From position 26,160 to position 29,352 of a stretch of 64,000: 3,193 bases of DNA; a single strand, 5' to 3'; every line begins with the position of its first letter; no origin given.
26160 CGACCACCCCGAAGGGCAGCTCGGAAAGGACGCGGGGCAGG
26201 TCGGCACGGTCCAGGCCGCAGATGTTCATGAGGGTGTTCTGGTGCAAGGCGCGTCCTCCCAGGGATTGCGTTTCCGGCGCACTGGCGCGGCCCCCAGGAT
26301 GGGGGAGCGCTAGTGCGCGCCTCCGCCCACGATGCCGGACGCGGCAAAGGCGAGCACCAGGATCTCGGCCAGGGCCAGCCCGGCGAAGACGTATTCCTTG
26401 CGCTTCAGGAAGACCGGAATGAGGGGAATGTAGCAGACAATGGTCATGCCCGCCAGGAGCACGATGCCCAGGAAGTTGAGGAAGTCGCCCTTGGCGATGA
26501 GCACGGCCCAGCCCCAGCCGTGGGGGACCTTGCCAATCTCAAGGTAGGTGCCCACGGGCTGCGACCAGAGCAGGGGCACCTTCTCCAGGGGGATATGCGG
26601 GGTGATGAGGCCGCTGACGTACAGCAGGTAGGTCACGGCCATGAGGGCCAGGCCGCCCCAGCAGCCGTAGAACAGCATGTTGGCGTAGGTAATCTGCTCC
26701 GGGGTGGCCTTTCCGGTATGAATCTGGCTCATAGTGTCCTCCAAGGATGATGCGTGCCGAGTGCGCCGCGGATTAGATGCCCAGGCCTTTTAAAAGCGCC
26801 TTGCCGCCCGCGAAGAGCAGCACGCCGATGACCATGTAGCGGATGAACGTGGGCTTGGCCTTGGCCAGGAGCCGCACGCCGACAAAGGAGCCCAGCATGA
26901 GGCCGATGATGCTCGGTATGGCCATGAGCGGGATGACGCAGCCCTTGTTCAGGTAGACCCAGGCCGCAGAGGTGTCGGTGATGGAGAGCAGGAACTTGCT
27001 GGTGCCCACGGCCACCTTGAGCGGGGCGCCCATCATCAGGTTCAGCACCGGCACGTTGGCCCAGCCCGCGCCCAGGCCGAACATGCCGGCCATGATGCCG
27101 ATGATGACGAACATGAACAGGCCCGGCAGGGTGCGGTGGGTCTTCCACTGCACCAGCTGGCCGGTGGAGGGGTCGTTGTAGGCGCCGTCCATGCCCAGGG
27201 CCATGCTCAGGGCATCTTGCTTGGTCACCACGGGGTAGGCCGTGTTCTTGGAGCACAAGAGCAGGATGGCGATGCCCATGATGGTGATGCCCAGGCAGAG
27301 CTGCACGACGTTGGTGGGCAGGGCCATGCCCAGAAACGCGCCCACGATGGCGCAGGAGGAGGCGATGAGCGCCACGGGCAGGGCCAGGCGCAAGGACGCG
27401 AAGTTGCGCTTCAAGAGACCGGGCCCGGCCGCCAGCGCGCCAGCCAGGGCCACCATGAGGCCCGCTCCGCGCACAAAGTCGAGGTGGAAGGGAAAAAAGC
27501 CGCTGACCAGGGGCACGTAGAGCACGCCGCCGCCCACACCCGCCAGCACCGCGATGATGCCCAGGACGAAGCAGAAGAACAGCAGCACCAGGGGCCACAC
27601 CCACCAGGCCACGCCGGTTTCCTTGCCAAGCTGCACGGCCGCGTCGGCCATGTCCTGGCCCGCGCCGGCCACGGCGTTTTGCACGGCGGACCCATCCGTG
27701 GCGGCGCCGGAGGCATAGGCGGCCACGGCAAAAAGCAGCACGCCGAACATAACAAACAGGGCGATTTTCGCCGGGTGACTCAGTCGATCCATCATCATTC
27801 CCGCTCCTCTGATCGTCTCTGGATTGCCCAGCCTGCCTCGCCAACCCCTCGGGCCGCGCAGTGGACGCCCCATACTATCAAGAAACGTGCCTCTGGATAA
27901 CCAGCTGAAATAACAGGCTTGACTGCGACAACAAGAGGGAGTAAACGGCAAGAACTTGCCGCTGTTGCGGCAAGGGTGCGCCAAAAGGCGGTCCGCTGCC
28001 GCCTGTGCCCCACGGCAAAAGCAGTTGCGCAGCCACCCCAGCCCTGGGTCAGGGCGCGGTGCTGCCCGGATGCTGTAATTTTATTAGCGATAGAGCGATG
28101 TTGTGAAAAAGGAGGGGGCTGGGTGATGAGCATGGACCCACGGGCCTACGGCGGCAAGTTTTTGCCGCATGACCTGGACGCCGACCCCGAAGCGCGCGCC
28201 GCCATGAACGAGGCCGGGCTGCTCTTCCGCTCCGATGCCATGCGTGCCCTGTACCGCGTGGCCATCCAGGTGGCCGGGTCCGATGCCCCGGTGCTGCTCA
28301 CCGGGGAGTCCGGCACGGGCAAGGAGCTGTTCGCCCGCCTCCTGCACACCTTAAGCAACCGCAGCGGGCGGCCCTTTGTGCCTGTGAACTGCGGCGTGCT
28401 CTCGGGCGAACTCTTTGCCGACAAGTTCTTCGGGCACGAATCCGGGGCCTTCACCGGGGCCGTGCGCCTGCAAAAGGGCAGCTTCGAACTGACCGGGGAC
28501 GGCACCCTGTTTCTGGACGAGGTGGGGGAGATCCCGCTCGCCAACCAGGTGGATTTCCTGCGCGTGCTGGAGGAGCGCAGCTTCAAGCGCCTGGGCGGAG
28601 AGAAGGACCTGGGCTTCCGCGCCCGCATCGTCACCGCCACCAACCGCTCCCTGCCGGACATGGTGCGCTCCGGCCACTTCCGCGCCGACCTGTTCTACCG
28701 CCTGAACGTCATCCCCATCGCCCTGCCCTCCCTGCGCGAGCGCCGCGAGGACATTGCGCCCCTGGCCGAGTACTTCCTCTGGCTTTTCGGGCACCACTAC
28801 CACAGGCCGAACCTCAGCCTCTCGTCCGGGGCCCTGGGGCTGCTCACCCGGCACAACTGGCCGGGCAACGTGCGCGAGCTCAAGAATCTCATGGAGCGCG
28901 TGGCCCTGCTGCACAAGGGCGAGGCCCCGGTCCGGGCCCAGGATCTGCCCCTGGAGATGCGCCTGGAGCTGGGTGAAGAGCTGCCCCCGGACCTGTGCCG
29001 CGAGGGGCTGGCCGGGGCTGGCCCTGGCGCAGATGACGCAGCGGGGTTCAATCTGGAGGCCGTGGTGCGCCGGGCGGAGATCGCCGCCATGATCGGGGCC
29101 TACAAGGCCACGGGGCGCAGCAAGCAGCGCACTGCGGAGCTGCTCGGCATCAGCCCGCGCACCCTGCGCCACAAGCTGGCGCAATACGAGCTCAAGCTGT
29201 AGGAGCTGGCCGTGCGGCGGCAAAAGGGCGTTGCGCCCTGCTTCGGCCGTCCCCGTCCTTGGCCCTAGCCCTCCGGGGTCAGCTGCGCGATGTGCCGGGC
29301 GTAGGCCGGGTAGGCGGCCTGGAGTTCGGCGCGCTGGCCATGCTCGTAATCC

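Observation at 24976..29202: Hypothesis: a split enhancer-binding protein (PAS-sensing dead subunit plus sensor-less AAA+-HTH subunit)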

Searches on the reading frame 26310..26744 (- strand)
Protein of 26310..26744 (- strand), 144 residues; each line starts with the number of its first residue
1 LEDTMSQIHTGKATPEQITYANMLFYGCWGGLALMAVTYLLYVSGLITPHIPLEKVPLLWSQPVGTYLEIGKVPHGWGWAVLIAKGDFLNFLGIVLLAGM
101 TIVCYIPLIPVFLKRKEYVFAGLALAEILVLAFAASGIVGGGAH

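Call 3: search_protein_families(library=pfam, proteins=[window:26310-26744:-], max_evalue=0.01)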
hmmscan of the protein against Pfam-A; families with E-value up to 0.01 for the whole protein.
window:26310-26744:- (144 aa): 0 families

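Call 29: find_related_loci(query=A2, collection=metagenome_contigs, flank=10000)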
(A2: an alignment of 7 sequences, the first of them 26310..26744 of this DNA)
Query A2 (144 aa) in metagenome_contigs; peptide patterns used: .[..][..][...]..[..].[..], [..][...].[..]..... (x = any residue, [..] = any of these).
340 stretches matched a pattern; 84 encode a relative of the query (tblastn E <= 1e-3); the best 80 are kept; 80 distinct loci.
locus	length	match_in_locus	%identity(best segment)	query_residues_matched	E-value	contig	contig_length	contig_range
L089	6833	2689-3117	86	2-144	1e-81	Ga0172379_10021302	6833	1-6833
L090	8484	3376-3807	86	2-144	3e-80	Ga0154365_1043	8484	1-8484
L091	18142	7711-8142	86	2-144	3e-80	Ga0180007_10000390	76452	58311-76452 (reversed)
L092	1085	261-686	82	1-144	1e-82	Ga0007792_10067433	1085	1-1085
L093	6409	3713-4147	81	2-144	5e-76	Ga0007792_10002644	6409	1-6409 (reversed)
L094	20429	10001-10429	82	2-144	2e-75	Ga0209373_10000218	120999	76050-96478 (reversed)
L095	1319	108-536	77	2-144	1e-78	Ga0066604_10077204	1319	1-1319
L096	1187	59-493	79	2-144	9e-78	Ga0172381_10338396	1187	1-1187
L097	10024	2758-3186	74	2-144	1e-71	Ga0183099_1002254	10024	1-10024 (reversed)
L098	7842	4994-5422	74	2-144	1e-71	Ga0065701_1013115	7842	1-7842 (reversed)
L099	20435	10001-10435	75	2-144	1e-70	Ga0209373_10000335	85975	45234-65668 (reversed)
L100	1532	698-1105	76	9-144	5e-73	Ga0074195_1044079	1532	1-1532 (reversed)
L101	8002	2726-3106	85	10-136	3e-68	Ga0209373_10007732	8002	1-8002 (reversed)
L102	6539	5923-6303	85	10-136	3e-68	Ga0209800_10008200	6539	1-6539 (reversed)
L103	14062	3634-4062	73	4-144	1e-67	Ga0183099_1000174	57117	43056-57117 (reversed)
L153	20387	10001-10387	57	16-144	1e-47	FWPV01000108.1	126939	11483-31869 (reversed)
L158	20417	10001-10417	53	4-144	4e-47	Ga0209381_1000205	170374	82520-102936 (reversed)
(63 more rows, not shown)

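Call 55: search_protein_families(library=pfam, proteins=[L158:7501-8772:+, L158:10443-12215:+, L158:12184-12576:+, L158:5334-6425:+, L158:6418-7233:+, L153:5657-7147:+, L153:7151-8524:+, L153:10419-12152:+, L153:12149-12550:+], max_evalue=0.0001)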
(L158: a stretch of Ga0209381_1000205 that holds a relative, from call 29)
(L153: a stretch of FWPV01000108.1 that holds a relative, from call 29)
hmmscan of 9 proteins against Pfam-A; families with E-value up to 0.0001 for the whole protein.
L158:7501-8772:+ (423 aa): 0 families

L158:10443-12215:+ (590 aa): 3 families
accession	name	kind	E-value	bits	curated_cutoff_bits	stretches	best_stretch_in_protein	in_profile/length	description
PF02518.31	HATPase_c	-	1.6e-26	93.3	26.4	1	466-572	2-110/111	Histidine kinase-, DNA gyrase B-, and HSP90-like ATPase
PF02743.24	dCache_1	-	3.6e-09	37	45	1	78-232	16-180/240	Cache domain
PF00512.31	HisKA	-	1.3e-06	28.8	26.9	1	353-420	3-63/66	His Kinase A (phospho-acceptor) domain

L158:12184-12576:+ (130 aa): 1 family
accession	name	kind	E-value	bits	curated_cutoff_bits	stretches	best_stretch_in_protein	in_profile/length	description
PF00072.30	Response_reg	-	5.6e-27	94.6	30.2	1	7-116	2-111/111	Response regulator receiver domain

L158:5334-6425:+ (363 aa): 2 families
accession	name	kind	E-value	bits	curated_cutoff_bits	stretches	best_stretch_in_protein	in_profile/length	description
PF00005.33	ABC_tran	-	1.2e-32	113.8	25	1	126-274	1-136/137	ABC transporter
PF13304.12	AAA_21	-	2.8e-09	37.9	27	0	140-168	3-28/304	AAA domain, putative AbiEii toxin, Type IV TA system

L158:6418-7233:+ (271 aa): 2 families
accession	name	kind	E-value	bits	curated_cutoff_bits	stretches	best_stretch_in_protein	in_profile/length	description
PF00950.22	ABC-3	-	2.2e-73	247.4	20.1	1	9-259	4-254/258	ABC 3 transport family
PF01032.23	FecCD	-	7.7e-06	25.6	26.5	1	38-257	84-305/311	FecCD transport family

L153:5657-7147:+ (496 aa): 3 families
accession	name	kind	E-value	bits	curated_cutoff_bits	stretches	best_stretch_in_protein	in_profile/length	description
PF02518.31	HATPase_c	-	1.6e-25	90.1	26.4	1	384-492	2-110/111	Histidine kinase-, DNA gyrase B-, and HSP90-like ATPase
PF00512.31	HisKA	-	1.3e-12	48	26.9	1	276-340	2-63/66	His Kinase A (phospho-acceptor) domain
PF00672.30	HAMP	-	2.1e-11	44.4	25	1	215-262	6-53/53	HAMP domain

L153:7151-8524:+ (457 aa): 9 families
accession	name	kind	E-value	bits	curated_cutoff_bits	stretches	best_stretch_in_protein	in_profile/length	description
PF00158.32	Sigma54_activat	-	3e-70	235.7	20.2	1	145-311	1-167/168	Sigma-54 interaction domain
PF25601.1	AAA_lid_14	-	4.1e-30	103.9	27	1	318-392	2-76/87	AAA+ ATPase lid domain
PF00072.30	Response_reg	-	4.4e-29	101.3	30.2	1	7-116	1-110/111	Response regulator receiver domain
PF14532.12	Sigma54_activ_2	-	3e-23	83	25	1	146-316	1-138/138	Sigma-54 interaction domain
PF02954.25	HTH_8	-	5.8e-14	52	22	1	407-448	1-42/42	Bacterial regulatory protein, Fis family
PF07728.20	AAA_5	-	1.2e-09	38.8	22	1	168-287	1-123/139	AAA domain (dynein-related subfamily)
PF00004.35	AAA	-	4.7e-07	30.7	21.2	1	169-304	1-129/131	ATPase family associated with various cellular activities (AAA)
PF13191.12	AAA_16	-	5.3e-06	27.5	32.6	1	146-265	3-124/167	AAA ATPase domain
PF00493.29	MCM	-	1.5e-05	24.7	23.3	1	164-266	55-150/224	MCM P-loop domain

L153:10419-12152:+ (577 aa): 3 families
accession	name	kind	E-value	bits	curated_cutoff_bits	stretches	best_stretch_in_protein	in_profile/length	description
PF02518.31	HATPase_c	-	9.3e-26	90.9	26.4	1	467-570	5-110/111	Histidine kinase-, DNA gyrase B-, and HSP90-like ATPase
PF02743.24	dCache_1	-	2e-08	34.5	45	1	76-231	16-181/240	Cache domain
PF00512.31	HisKA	-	6.1e-07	29.8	26.9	1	351-418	3-63/66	His Kinase A (phospho-acceptor) domain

L153:12149-12550:+ (133 aa): 1 family
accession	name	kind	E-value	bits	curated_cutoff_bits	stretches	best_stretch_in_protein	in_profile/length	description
PF00072.30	Response_reg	-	1.8e-26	92.9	30.2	1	8-117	1-110/111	Response regulator receiver domain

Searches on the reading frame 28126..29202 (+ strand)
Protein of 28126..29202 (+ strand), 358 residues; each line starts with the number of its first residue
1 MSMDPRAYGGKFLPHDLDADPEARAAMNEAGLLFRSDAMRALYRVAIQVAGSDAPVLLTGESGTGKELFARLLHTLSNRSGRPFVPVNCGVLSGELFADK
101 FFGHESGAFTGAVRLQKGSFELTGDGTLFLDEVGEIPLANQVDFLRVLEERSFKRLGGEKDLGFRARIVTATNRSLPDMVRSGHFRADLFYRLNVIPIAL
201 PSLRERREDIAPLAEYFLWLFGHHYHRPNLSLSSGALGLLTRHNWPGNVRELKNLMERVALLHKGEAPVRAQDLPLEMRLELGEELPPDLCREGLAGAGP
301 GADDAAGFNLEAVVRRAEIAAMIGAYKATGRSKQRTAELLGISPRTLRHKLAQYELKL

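Call 3: search_protein_families(library=pfam, proteins=[window:28126-29202:+], max_evalue=0.01)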
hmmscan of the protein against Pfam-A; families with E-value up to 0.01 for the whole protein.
window:28126-29202:+ (358 aa): 11 families
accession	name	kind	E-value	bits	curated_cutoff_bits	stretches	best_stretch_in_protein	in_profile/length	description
PF00158.32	Sigma54_activat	-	8.4e-60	201.7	20.2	1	34-198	3-167/168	Sigma-54 interaction domain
PF25601.1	AAA_lid_14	-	6.7e-21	74.4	27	1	204-279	1-75/87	AAA+ ATPase lid domain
PF14532.12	Sigma54_activ_2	-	3.4e-16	60.2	25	1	35-203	3-138/138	Sigma-54 interaction domain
PF02954.25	HTH_8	-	9.9e-07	28.8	22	1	327-354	15-42/42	Bacterial regulatory protein, Fis family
PF07728.20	AAA_5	-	7.1e-05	23.3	22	1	55-173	1-122/139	AAA domain (dynein-related subfamily)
PF01078.27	Mg_chelatase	-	0.0001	22.2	20.3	0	111-173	93-157/207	Magnesium chelatase, subunit ChlI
PF13556.12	HTH_30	-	0.00048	20.3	27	1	324-353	6-35/59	PucR C-terminal helix-turn-helix domain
PF00004.35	AAA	-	0.0011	19.9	21.2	1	56-188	1-121/131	ATPase family associated with various cellular activities (AAA)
PF13384.12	HTH_23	-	0.0013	18.9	24.6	1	315-349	3-36/50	Homeodomain-like domain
PF20432.4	Xre-like-HTH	-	0.0044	17.7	25.8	0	312-350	5-43/63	Antitoxin Xre-like helix-turn-helix domain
PF13191.12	AAA_16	-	0.0082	17.1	32.6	0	34-97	4-73/167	AAA ATPase domain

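Call 35: find_homologous_proteins(query=window:28126-29202:+, max_evalue=1e-10)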
Query window:28126-29202:+ (358 aa): 8000 proteins with E <= 1e-10 among 8000 candidates; the best 120 are listed.
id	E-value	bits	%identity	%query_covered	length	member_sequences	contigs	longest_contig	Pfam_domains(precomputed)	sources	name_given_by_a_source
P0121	2.3e-232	789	99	100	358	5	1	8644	PF00158.33,PF25601.2,PF02954.26,PF14532.13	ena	-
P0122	1.1e-205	701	89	100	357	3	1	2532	PF00158.33,PF25601.2,PF02954.26,PF14532.13,PF01078.28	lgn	-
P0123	3.2e-203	693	87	100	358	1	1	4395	PF00158.33,PF25601.2,PF02954.26,PF14532.13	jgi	jgi:two-component system, NtrC family, response regulator AtoC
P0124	1.5e-188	644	83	99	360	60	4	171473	PF00158.33,PF25601.2,PF02954.26,PF14532.13,PF01078.28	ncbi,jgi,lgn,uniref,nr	ncbi:MAG: sigma-54 dependent transcriptional regulator [Humidesulfovibrio sp.]|uniref:sigma-54 inter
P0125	1.6e-186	638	81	99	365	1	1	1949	PF00158.33,PF25601.2,PF02954.26,PF14532.13,PF07728.21,PF01078.28,PF13556.13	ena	-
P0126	1.4e-184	631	82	99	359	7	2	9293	PF00158.33,PF25601.2,PF02954.26,PF14532.13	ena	-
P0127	3.5e-183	627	82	99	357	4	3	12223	PF00158.33,PF25601.2,PF02954.26,PF14532.13,PF07728.21,PF01078.28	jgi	jgi:two-component system response regulator AtoC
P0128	2.7e-181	621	81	99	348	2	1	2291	PF00158.33,PF25601.2,PF02954.26,PF14532.13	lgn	-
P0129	4.3e-180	617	81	99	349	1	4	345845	PF00158.33,PF25601.2,PF02954.26,PF14532.13,PF07728.21,PF01078.28,PF13556.13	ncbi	-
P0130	5.9e-180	616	81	100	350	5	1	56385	PF00158.33,PF25601.2,PF02954.26,PF14532.13,PF01078.28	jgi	-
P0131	1.8e-176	605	79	100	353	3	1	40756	PF00158.33,PF25601.2,PF02954.26,PF14532.13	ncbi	-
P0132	1.3e-174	599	78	100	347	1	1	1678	PF00158.33,PF25601.2,PF02954.26,PF14532.13,PF01078.28,PF13556.13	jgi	jgi:two-component system, NtrC family, response regulator AtoC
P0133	3.7e-173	594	77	100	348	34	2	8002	PF00158.33,PF25601.2,PF02954.26,PF00004.36,PF14532.13,PF07728.21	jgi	-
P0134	3.3e-167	574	76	97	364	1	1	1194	PF00158.33,PF25601.2,PF02954.26,PF14532.13,PF07728.21,PF01078.28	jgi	jgi:two-component system response regulator AtoC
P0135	1.0e-156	540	82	85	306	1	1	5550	PF00158.33,PF25601.2,PF02954.26,PF14532.13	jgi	jgi:two-component system response regulator AtoC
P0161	4.1e-120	419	60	97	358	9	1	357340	PF00158.33,PF25601.2,PF02954.26,PF14532.13,PF01078.28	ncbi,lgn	-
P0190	2.0e-117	411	61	91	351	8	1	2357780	PF00158.33,PF25601.2,PF02954.26,PF14532.13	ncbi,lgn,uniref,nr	ncbi:sigma-54-dependent Fis family transcriptional regulator [Thermodesulfomicrobium sp. WS]|uniref:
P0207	4.5e-116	406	61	91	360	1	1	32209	PF00158.33,PF25601.2,PF02954.26,PF14532.13,PF07728.21,PF01078.28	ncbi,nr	ncbi:sigma-54 dependent transcriptional regulator [Desulfovibrio sp. OttesenSCG-928-F20]|nr:sigma-54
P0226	7.5e-115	402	59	95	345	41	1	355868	PF00158.33,PF25601.2,PF02954.26,PF14532.13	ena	-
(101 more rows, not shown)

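Call 36: find_encoding_contigs(protein=P0190, flank=7000, max_places=1)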
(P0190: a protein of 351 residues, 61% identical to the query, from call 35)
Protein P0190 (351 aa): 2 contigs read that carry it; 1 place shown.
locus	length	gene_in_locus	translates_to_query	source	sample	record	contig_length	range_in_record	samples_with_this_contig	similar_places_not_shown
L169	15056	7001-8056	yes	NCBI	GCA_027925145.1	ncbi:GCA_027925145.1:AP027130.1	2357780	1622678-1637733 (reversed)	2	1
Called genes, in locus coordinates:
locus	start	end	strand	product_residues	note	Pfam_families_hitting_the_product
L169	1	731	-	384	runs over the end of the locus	PF00072:Response_reg, PF00512:HisKA (faint), PF02518:HATPase_c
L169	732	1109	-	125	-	PF00072:Response_reg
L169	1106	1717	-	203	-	-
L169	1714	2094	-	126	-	PF00072:Response_reg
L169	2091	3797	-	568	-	PF02743:dCache_1, PF00512:HisKA, PF02518:HATPase_c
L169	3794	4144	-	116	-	PF02579:Nitro_FeMo-Co (weak)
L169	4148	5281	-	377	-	PF00989:PAS, PF08448:PAS_4 (weak), PF13188:PAS_8 (faint), PF00158:Sigma54_activat, PF13191:AAA_16 (weak), PF14532:Sigma54_activ_2, PF07724:AAA_2 (weak), PF25601:AAA_lid_14, +1 more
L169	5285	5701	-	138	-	-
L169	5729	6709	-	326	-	PF01925:TauE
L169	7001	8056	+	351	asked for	PF00158:Sigma54_activat, PF14532:Sigma54_activ_2, PF25601:AAA_lid_14, PF02954:HTH_8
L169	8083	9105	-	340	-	PF02445:NadA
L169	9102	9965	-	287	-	PF02749:QRPTase_N, PF01729:QRPTase_C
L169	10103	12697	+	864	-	PF14559:TPR_19 (faint), PF07719:TPR_2 (faint), PF13432:TPR_16 (faint)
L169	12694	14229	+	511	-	PF01075:Glyco_transf_9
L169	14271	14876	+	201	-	PF26159:DUF8043, PF26154:DUF8042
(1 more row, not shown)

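Call 37: find_encoding_contigs(protein=P0226, flank=7000, max_places=1)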
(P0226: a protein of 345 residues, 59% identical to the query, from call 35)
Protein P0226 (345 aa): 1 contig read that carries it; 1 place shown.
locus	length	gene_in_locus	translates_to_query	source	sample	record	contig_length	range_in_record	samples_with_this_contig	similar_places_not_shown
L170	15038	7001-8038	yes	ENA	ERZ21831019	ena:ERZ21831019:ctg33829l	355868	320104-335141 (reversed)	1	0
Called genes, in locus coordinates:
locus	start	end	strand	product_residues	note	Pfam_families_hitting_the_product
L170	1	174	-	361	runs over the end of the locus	PF00072:Response_reg, PF02518:HATPase_c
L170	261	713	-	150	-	PF23198:PDE8A_N (weak), PF00072:Response_reg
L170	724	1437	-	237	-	-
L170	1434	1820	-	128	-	PF00072:Response_reg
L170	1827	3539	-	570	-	PF02743:dCache_1 (weak), PF00512:HisKA (weak), PF02518:HATPase_c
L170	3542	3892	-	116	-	PF02579:Nitro_FeMo-Co (weak)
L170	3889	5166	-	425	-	PF00158:Sigma54_activat, PF14532:Sigma54_activ_2, PF25601:AAA_lid_14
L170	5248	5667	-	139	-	-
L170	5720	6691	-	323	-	PF01925:TauE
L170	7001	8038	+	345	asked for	PF00158:Sigma54_activat, PF14532:Sigma54_activ_2, PF25601:AAA_lid_14, PF02954:HTH_8 (weak)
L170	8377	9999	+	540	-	PF00009:GTP_EFTU, PF01926:MMR_HSR1 (weak), PF22042:EF-G_D2, PF03144:GTP_EFTU_D2 (weak), PF16658:RF3_C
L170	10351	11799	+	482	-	PF00672:HAMP, PF00512:HisKA, PF02518:HATPase_c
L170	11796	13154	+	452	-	PF00072:Response_reg, PF00158:Sigma54_activat, PF14532:Sigma54_activ_2, PF07728:AAA_5 (weak), PF25601:AAA_lid_14, PF02954:HTH_8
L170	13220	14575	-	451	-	PF00989:PAS, PF08448:PAS_4, PF13188:PAS_8, PF13426:PAS_9, PF13596:PAS_10 (weak), PF08447:PAS_3, PF00990:GGDEF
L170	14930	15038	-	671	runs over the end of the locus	PF00072:Response_reg, PF00004:AAA, PF07728:AAA_5 (weak), PF22667:Lon_lid, PF05362:Lon_C, PF13541:ChlI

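Call 38: find_encoding_contigs(protein=P0207, flank=7000, max_places=1)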
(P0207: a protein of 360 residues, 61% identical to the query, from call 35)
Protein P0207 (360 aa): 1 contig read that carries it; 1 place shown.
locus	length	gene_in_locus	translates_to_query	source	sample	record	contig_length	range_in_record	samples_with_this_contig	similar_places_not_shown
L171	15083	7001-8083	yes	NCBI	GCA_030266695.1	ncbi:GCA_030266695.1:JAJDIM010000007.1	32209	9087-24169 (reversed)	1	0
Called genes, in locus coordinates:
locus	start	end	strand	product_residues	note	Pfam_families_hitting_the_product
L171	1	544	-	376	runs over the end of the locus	PF00072:Response_reg, PF00512:HisKA (weak), PF02518:HATPase_c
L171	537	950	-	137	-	PF00072:Response_reg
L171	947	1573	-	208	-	-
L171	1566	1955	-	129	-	PF00072:Response_reg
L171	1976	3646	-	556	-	PF02743:dCache_1, PF00512:HisKA (weak), PF02518:HATPase_c, PF14501:HATPase_c_5 (weak)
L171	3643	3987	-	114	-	-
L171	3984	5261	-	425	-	PF13188:PAS_8 (faint), PF08448:PAS_4 (faint), PF00158:Sigma54_activat, PF14532:Sigma54_activ_2, PF25601:AAA_lid_14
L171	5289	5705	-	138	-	-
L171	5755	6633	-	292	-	PF01925:TauE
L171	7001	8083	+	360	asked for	PF00158:Sigma54_activat, PF01078:Mg_chelatase (faint), PF14532:Sigma54_activ_2, PF07728:AAA_5 (faint), PF25601:AAA_lid_14, PF02954:HTH_8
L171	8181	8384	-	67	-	-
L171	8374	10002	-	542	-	PF00383:dCMP_cyt_deam_1, PF14437:MafB19-deam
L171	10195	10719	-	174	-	-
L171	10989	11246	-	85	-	PF06892:Phage_CP76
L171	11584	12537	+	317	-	PF01073:3Beta_HSD, PF01370:Epimerase, PF02719:Polysacc_synt_2 (weak), PF04321:RmlD_sub_bind, PF13460:NAD_binding_10 (faint), PF16363:GDP_Man_Dehyd, PF07993:NAD_binding_4 (weak)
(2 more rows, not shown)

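Call 39: find_encoding_contigs(protein=P0161, flank=7000, max_places=1)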
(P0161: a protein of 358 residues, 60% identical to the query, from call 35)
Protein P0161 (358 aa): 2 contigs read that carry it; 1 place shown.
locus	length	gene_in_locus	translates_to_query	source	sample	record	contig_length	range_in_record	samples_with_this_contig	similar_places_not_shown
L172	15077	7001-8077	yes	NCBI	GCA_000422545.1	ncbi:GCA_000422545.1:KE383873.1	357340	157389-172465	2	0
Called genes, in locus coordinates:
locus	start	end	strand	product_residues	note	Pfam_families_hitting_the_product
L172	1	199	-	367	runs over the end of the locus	PF00072:Response_reg, PF00512:HisKA (weak), PF02518:HATPase_c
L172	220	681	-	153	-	PF00072:Response_reg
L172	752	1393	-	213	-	-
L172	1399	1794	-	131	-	PF00072:Response_reg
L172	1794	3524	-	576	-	PF02743:dCache_1, PF00512:HisKA, PF02518:HATPase_c, PF14501:HATPase_c_5 (faint)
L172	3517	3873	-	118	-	-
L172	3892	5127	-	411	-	PF00158:Sigma54_activat, PF14532:Sigma54_activ_2, PF25601:AAA_lid_14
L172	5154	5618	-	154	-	-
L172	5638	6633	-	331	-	PF01925:TauE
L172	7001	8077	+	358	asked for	PF00158:Sigma54_activat, PF14532:Sigma54_activ_2, PF01078:Mg_chelatase (faint), PF25601:AAA_lid_14, PF02954:HTH_8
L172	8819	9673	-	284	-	PF00528:BPD_transp_1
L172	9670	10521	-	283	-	PF00528:BPD_transp_1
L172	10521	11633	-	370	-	PF00005:ABC_tran, PF08402:TOBE_2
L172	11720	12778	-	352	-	PF01547:SBP_bac_1, PF13531:SBP_bac_11, PF13416:SBP_bac_8, PF13343:SBP_bac_6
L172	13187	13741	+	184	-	-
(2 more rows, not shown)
